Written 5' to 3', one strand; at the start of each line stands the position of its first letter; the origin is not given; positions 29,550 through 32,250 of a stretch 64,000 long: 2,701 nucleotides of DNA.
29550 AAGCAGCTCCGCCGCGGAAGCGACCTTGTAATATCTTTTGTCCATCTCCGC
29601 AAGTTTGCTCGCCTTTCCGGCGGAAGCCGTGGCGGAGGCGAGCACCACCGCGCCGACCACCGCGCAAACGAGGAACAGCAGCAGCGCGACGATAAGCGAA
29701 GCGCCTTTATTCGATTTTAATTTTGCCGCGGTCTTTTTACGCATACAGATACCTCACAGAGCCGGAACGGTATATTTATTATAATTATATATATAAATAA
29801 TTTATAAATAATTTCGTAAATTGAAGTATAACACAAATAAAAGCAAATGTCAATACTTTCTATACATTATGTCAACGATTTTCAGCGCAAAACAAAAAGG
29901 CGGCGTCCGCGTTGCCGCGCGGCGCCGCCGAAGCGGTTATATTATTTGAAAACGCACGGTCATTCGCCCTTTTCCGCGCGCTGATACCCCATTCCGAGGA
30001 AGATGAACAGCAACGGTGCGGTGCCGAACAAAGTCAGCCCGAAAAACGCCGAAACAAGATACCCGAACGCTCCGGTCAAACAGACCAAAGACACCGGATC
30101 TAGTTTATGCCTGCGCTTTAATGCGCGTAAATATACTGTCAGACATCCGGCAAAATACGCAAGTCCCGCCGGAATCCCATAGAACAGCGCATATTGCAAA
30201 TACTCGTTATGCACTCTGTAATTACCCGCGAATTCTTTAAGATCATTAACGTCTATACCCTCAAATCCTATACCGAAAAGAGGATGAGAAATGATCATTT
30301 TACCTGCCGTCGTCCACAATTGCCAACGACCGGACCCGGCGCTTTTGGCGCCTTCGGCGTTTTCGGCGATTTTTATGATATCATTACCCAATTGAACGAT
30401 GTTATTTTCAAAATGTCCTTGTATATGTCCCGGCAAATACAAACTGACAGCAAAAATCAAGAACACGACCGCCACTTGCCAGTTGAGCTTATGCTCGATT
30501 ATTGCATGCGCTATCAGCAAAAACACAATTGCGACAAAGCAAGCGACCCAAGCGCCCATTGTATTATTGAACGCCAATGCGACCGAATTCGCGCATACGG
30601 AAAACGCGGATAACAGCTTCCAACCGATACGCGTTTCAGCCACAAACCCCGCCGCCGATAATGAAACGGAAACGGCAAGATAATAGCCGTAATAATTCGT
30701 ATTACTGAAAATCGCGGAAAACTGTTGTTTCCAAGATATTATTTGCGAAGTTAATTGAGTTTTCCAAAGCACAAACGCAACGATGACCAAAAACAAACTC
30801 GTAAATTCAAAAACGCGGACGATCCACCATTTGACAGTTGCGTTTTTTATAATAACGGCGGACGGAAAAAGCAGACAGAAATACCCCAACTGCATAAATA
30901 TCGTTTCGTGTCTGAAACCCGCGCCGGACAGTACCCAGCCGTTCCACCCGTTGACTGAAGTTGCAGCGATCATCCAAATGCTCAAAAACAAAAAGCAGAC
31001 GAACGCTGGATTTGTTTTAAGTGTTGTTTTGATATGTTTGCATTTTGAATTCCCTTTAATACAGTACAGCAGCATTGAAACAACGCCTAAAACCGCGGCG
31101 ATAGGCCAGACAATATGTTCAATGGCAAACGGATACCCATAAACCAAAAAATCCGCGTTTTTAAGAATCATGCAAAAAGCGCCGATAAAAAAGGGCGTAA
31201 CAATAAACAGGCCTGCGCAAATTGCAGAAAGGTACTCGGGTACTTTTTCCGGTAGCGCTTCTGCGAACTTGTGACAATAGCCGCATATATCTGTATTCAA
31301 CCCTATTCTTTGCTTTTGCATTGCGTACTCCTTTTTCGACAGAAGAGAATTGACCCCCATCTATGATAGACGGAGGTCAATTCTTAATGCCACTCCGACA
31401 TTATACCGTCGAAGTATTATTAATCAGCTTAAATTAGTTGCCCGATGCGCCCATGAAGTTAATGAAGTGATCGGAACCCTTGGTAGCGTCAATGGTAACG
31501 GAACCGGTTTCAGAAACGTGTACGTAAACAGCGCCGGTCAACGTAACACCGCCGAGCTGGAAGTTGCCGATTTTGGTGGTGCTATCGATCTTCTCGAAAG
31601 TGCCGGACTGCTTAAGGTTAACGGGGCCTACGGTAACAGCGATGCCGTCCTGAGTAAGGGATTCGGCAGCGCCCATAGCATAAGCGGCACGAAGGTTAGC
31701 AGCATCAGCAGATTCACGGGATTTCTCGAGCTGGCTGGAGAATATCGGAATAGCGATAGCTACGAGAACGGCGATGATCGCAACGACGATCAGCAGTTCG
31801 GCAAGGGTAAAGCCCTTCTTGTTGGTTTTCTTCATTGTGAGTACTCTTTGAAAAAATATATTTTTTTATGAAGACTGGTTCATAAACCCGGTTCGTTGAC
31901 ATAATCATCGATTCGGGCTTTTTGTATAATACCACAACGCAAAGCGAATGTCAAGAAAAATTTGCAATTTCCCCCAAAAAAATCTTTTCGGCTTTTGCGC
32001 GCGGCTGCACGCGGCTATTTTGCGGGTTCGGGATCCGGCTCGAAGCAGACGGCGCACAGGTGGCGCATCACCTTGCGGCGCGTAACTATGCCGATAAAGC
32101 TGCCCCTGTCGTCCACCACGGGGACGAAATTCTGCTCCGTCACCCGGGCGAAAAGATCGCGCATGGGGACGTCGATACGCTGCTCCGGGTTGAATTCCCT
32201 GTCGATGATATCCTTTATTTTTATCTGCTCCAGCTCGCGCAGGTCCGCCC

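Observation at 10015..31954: Candidate new surface system: a minor-pilin operon running into a 4,945-aa Sec-secreted beta-helix protein (fimU-pilVWX-pilY1-like layout in a sporulating Firmicute)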

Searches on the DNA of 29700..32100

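Call 93: search_rna_families(source=window, start=29700, end=32100, threshold=evalue, max_evalue=1)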
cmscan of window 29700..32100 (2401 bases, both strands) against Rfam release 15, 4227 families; matches with E-value up to 1: 2.
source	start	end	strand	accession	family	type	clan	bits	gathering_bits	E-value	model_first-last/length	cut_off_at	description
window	31007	31102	+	RF03402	mir-957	Gene; miRNA;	-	20.6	66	0.37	1-77/77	no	mir-957 microRNA precursor family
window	30751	30821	+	RF01561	DdR11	Gene; snRNA; snoRNA; CD-box;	-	20.3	65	0.8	1-76/76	no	Dictyostelium snoRNA DdR11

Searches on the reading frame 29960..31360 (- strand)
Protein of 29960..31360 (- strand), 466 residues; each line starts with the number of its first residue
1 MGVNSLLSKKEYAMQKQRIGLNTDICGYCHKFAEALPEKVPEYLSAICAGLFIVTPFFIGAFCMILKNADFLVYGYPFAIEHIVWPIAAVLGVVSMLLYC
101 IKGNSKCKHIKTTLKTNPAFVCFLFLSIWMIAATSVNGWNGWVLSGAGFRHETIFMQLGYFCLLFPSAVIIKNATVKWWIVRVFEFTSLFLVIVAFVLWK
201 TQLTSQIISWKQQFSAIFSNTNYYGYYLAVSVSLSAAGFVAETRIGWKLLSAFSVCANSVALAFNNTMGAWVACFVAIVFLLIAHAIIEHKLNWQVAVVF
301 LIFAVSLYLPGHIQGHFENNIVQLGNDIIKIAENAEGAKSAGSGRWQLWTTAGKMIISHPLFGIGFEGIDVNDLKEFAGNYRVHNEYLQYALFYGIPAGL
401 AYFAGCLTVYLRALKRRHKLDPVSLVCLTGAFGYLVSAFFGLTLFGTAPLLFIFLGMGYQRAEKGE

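Call 4: search_protein_families(library=pfam, proteins=[window:29960-31360:-], max_evalue=0.1)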
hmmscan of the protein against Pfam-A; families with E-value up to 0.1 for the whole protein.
window:29960-31360:- (466 aa): 1 family
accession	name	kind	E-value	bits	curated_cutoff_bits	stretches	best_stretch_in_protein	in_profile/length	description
PF04932.20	Wzy_C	-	1.6e-16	60.9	31.7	1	258-403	6-149/149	O-Antigen ligase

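Call 22: search_protein_families(library=ncbifam, proteins=[window:29960-31360:-], max_evalue=0.1)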
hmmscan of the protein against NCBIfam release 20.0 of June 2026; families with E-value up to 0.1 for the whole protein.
window:29960-31360:- (466 aa): 1 family
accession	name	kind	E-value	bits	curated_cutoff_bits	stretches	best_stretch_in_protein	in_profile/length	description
TIGR00947.1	2A73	equivalog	2.8e-06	26.6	366.4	1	156-365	101-312/425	IctB family putative bicarbonate transporter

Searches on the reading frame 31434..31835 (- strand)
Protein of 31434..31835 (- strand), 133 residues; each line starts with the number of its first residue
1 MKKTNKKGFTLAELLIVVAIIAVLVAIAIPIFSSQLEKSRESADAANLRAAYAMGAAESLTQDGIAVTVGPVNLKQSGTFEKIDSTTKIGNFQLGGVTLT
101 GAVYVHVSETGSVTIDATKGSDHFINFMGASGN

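Call 4: search_protein_families(library=pfam, proteins=[window:31434-31835:-], max_evalue=0.1)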
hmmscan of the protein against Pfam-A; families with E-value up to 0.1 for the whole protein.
window:31434-31835:- (133 aa): 2 families
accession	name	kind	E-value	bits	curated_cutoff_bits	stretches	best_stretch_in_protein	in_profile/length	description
PF07963.17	N_methyl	-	1.3e-08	34.4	21.2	1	4-29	2-27/27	Prokaryotic N-terminal methylation motif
PF13786.12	DUF4179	-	0.049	14.5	30.1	1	2-69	3-76/94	Domain of unknown function (DUF4179)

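Call 22: search_protein_families(library=ncbifam, proteins=[window:31434-31835:-], max_evalue=0.1)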
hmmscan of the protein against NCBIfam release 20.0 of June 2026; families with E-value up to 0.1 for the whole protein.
window:31434-31835:- (133 aa): 17 families
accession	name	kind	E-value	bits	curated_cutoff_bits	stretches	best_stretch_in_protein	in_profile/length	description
NF041775.1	typeIV_PilA_Myxo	equivalog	3.1e-10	40.4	400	1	6-53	10-57/214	type IV pilin protein PilA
NF007862.0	PRK10574.1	equivalog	2.4e-08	34.2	138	1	4-39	2-37/145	prepilin peptidase-dependent pilin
TIGR02532.1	IV_pilin_GFxxxE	domain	5.3e-08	32.4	16.3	1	6-29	1-24/24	prepilin-type N-terminal cleavage/methylation domain-containing protein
NF040999.1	pilin_ComGC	equivalog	1.4e-07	31.6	75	1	6-47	1-42/84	competence type IV pilus major pilin ComGC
TIGR02596.1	TIGR02596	subfamily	5.5e-07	29.9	70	1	9-54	1-46/196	Verru_Chthon cassette protein D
NF041013.1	T4P_ComGE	equivalog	1.1e-06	28.7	49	1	5-53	2-51/83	competence type IV pilus minor pilin ComGE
TIGR01710.1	typeII_sec_gspG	equivalog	2.7e-06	27.4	88.85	1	7-50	1-44/134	type II secretion system major pseudopilin GspG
TIGR01708.2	typeII_sec_gspH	equivalog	4.1e-06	26.9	80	1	7-60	2-55/169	type II secretion system minor pseudopilin GspH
NF040982.1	ComGD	equivalog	8.8e-05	22.9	70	1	6-52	1-47/139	competence type IV pilus minor pilin ComGD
NF007800.0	PRK10506.1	equivalog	0.0016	18.3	158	1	4-49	6-51/163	prepilin peptidase-dependent protein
TIGR02599.1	TIGR02599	subfamily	0.0035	16.6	256.5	1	8-51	1-45/361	Verru_Chthon cassette protein C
TIGR01711.1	gspJ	equivalog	0.0082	16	64.85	1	7-49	1-42/192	type II secretion system minor pseudopilin GspJ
NF007848.0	PRK10557.1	equivalog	0.02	14.2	120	1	2-39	6-46/192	prepilin peptidase-dependent protein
NF047828.1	T3SSXpsI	equivalog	0.036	14.1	150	1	7-81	2-70/132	type II secretion system protein XpsI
NF047827.1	T3SSXpsH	equivalog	0.036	13.8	160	1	7-59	1-53/145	type II secretion system protein XpsH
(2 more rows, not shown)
